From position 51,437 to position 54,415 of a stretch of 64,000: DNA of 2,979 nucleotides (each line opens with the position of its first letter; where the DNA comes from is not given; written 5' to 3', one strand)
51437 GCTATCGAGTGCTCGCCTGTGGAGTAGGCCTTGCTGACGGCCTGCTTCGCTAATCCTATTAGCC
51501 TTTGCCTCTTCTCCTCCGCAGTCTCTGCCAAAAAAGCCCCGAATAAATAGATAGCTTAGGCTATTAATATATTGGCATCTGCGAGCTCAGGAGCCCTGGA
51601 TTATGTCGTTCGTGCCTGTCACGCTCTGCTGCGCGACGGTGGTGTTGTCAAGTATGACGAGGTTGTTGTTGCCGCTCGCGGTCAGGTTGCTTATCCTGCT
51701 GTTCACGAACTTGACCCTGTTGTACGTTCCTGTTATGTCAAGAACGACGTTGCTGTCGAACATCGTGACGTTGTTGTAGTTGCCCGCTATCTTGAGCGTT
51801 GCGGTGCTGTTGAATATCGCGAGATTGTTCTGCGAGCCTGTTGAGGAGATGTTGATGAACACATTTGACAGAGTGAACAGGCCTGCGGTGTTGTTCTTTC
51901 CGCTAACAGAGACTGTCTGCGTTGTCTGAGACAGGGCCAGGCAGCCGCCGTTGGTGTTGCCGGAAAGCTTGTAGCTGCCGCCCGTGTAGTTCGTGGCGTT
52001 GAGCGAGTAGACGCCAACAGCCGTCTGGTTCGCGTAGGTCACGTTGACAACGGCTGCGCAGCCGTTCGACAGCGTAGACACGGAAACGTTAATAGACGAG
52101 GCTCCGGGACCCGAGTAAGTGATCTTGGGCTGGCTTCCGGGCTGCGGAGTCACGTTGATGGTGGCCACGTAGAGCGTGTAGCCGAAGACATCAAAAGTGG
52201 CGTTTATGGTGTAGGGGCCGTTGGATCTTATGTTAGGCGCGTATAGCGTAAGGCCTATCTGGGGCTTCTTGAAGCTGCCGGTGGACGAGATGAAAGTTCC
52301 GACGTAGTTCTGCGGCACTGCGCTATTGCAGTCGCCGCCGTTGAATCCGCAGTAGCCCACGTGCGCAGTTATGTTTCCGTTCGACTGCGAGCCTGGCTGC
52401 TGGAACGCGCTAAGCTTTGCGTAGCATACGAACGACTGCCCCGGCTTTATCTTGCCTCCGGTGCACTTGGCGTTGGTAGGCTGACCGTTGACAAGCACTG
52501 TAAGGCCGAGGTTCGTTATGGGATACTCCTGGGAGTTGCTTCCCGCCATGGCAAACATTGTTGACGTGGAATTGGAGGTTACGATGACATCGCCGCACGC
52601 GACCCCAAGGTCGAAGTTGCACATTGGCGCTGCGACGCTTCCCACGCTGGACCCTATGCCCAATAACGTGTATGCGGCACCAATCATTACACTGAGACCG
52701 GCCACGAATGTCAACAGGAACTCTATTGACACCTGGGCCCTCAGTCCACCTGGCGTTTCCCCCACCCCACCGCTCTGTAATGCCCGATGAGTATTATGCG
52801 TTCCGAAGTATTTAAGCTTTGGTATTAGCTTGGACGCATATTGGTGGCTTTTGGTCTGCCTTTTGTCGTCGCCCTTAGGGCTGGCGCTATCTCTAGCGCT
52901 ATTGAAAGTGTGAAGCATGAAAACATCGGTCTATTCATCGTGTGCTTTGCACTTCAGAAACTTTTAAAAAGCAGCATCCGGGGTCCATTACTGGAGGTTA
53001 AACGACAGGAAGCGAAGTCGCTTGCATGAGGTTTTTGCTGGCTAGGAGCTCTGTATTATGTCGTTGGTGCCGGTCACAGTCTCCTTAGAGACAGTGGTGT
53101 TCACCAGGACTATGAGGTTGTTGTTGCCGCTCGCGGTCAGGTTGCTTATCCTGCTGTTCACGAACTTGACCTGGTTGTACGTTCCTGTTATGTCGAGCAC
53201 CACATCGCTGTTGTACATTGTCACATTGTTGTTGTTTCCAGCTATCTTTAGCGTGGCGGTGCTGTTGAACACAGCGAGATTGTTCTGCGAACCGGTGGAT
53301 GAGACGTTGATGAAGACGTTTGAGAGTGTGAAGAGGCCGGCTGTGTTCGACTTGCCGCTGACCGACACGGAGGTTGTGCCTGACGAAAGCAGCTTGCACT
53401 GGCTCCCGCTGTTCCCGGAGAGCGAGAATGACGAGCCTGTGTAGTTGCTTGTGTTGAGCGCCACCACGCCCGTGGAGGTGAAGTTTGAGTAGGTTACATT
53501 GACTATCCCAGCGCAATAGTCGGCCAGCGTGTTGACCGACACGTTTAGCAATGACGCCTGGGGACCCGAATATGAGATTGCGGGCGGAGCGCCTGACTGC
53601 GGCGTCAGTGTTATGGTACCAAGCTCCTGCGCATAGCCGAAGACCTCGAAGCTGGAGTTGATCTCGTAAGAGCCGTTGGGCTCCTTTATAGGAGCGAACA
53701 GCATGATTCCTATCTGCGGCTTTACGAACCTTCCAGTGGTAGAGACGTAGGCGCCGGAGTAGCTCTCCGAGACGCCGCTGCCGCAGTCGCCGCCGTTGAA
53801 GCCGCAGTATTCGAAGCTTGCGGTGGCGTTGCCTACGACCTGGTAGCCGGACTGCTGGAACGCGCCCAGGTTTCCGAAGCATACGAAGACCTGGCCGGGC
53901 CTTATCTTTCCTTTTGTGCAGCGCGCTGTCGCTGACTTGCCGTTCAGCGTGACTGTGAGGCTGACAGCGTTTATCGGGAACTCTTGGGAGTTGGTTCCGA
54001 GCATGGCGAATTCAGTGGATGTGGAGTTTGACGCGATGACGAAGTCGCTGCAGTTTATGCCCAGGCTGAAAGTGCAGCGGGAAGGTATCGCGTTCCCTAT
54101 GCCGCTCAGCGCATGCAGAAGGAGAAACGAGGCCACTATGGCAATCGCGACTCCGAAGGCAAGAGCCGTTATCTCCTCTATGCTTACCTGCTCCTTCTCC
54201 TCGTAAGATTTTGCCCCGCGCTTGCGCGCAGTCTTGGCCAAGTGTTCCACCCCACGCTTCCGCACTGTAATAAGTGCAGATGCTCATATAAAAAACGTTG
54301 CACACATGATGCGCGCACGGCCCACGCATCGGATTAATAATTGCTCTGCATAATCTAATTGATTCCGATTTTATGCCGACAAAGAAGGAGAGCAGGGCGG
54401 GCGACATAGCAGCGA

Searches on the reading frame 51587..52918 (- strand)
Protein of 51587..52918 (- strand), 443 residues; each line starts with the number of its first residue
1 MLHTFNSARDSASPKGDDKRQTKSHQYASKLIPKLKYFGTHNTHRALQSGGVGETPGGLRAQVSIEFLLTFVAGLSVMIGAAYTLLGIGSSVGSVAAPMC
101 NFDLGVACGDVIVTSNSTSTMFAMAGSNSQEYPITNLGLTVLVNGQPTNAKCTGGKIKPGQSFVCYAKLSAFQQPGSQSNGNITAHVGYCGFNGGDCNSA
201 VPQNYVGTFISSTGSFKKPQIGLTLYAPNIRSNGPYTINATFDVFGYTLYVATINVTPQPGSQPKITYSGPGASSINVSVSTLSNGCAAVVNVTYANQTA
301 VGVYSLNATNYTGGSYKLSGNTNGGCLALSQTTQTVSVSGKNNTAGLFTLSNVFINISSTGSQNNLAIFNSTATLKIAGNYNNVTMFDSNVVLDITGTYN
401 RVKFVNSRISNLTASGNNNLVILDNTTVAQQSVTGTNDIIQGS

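Call 7: search_protein_families(library=pfam, proteins=[window:51587-52918:-], max_evalue=1)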
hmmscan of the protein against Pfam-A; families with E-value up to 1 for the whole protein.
window:51587-52918:- (443 aa): 2 families
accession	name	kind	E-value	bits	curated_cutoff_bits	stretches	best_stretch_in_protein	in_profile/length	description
PF11259.13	DUF3060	-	0.043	14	23.1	1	360-404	2-45/58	Protein of unknown function (DUF3060)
PF04021.17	Class_IIIsignal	-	0.3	11.5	23.7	1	60-84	2-26/27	Class III signal peptide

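Call 8: search_protein_families(library=ncbifam, proteins=[window:51587-52918:-], max_evalue=1)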
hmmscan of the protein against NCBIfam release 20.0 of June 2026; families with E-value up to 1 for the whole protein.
window:51587-52918:- (443 aa): 0 families

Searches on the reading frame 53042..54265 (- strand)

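Call 7: search_protein_families(library=pfam, proteins=[window:53042-54265:-], max_evalue=1)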
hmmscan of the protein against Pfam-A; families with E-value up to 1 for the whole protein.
window:53042-54265:- (407 aa): 1 family
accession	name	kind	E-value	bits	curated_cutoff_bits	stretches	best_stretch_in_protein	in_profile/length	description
PF11259.13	DUF3060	-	0.41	10.8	23.1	2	324-380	2-56/58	Protein of unknown function (DUF3060)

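Call 8: search_protein_families(library=ncbifam, proteins=[window:53042-54265:-], max_evalue=1)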
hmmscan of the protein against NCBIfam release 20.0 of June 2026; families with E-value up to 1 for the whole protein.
window:53042-54265:- (407 aa): 0 families
